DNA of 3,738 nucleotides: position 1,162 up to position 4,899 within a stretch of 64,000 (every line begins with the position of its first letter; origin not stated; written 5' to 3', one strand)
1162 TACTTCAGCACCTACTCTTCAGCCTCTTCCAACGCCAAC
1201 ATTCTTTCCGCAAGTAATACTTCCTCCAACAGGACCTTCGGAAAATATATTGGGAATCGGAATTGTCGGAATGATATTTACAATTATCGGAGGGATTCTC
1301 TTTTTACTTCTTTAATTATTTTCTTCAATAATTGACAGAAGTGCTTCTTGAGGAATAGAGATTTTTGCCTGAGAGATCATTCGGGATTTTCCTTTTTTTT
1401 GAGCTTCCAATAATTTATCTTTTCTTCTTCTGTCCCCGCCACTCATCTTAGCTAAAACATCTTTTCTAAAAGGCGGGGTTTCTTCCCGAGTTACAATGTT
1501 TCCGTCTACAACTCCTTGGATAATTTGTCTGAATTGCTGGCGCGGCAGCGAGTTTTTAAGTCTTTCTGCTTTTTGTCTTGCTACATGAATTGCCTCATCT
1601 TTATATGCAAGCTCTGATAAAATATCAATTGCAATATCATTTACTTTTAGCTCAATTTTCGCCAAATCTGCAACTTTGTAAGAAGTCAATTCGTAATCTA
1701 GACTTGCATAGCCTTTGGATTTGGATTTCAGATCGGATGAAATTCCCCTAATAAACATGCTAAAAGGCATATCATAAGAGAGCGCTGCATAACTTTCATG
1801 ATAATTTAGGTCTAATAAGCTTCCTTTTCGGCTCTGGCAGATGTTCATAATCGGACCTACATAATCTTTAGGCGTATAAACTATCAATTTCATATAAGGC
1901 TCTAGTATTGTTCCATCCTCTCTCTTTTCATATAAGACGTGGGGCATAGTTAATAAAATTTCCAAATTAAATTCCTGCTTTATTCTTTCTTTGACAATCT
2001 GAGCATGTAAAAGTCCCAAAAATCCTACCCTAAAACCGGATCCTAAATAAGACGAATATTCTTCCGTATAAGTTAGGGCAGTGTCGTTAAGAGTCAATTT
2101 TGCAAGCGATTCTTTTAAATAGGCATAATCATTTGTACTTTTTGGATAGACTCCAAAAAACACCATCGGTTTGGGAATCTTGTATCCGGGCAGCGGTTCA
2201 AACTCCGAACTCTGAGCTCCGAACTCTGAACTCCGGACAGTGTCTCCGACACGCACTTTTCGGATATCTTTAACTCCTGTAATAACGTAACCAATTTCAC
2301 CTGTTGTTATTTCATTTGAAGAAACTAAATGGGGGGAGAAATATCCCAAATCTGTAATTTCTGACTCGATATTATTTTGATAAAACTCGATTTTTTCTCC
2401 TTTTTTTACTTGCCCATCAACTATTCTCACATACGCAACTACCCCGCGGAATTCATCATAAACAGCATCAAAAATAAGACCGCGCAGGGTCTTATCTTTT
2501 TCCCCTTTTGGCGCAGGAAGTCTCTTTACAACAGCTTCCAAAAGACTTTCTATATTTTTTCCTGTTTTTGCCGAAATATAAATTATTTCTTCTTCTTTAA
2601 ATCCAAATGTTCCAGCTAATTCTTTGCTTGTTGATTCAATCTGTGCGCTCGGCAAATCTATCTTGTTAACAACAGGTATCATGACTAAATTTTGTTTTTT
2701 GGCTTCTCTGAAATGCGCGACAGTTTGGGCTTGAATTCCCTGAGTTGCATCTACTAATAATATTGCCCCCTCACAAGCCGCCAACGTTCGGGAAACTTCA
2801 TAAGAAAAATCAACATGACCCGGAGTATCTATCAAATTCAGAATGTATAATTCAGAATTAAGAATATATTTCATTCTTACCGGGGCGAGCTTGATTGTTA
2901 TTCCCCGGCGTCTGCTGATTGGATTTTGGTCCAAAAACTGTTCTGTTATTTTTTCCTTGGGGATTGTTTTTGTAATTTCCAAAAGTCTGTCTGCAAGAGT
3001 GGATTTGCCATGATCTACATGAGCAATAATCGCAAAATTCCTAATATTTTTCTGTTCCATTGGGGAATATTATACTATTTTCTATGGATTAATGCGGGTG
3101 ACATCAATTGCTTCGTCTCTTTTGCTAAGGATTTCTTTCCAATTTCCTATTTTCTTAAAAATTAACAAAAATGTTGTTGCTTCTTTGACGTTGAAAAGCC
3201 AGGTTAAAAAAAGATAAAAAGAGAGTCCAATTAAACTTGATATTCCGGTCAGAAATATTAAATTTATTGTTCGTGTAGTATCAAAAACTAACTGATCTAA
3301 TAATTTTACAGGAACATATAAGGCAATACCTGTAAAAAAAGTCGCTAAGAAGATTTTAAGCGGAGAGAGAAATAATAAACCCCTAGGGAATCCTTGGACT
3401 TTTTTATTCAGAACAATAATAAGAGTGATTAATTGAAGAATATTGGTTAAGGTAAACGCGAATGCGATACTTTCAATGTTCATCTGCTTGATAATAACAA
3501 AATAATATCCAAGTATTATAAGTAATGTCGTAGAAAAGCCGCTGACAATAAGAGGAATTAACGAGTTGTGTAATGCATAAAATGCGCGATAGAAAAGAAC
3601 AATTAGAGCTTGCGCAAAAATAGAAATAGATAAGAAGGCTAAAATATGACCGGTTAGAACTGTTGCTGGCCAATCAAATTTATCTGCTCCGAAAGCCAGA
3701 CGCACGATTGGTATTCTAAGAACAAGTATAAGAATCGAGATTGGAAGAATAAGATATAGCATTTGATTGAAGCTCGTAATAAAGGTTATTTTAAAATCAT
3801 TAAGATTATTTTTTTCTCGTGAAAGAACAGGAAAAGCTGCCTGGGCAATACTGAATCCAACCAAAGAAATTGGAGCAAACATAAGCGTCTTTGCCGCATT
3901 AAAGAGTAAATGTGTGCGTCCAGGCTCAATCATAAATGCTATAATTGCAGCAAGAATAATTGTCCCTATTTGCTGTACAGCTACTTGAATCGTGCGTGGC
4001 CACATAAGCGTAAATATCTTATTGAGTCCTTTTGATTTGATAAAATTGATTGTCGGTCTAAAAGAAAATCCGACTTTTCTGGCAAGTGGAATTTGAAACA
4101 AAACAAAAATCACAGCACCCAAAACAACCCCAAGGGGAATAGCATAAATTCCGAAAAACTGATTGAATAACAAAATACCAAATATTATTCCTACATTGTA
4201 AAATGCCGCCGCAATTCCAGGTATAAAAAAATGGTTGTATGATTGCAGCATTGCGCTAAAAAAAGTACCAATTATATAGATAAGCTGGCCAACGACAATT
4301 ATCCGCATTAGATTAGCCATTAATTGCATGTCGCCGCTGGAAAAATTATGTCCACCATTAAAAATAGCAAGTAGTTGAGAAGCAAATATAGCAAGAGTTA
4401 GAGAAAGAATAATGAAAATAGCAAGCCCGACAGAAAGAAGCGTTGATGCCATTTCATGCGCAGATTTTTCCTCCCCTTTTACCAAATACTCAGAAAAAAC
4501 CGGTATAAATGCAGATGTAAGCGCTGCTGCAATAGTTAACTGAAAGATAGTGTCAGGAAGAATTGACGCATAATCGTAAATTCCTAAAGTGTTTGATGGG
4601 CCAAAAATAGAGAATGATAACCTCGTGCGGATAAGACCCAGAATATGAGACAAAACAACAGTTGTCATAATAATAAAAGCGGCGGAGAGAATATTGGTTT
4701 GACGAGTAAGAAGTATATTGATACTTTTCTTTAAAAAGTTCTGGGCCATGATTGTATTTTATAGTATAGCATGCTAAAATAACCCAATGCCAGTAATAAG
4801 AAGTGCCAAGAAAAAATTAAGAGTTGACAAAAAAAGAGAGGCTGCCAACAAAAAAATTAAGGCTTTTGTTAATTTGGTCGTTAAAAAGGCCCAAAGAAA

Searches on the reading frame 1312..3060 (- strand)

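Call 80: search_protein_families(library=pfam, proteins=[window:1312-3060:-], max_evalue=0.000001)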
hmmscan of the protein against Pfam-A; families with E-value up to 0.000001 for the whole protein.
window:1312-3060:- (582 aa): 5 families
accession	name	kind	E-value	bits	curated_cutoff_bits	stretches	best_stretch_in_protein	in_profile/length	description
PF00009.33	GTP_EFTU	-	5.9e-55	186.2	26.5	1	4-182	1-187/188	Elongation factor Tu GTP binding domain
PF06421.17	LepA_C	-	1.7e-28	99.3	29.7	1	473-578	1-106/107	GTP-binding protein LepA C-terminus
PF00679.30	EFG_C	-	5.5e-18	65.2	27.9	1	385-468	2-85/89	Elongation factor G C-terminus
PF03144.31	GTP_EFTU_D2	-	1e-08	35.9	30.3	1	206-275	1-72/73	Elongation factor Tu domain 2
PF14492.12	EFG_III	-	6.4e-07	29.8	27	0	295-369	1-72/75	Elongation Factor G, domain III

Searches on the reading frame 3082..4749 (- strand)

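Call 80: search_protein_families(library=pfam, proteins=[window:3082-4749:-], max_evalue=0.000001)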
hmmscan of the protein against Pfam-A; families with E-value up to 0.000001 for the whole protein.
window:3082-4749:- (555 aa): 2 families
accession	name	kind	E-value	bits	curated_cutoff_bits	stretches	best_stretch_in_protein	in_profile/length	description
PF03023.19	MurJ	-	4.3e-56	190.8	27.4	1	47-479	3-431/451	Lipid II flippase MurJ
PF13440.11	Polysacc_synt_3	-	3.8e-08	33.4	23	1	186-355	124-286/293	Polysaccharide biosynthesis protein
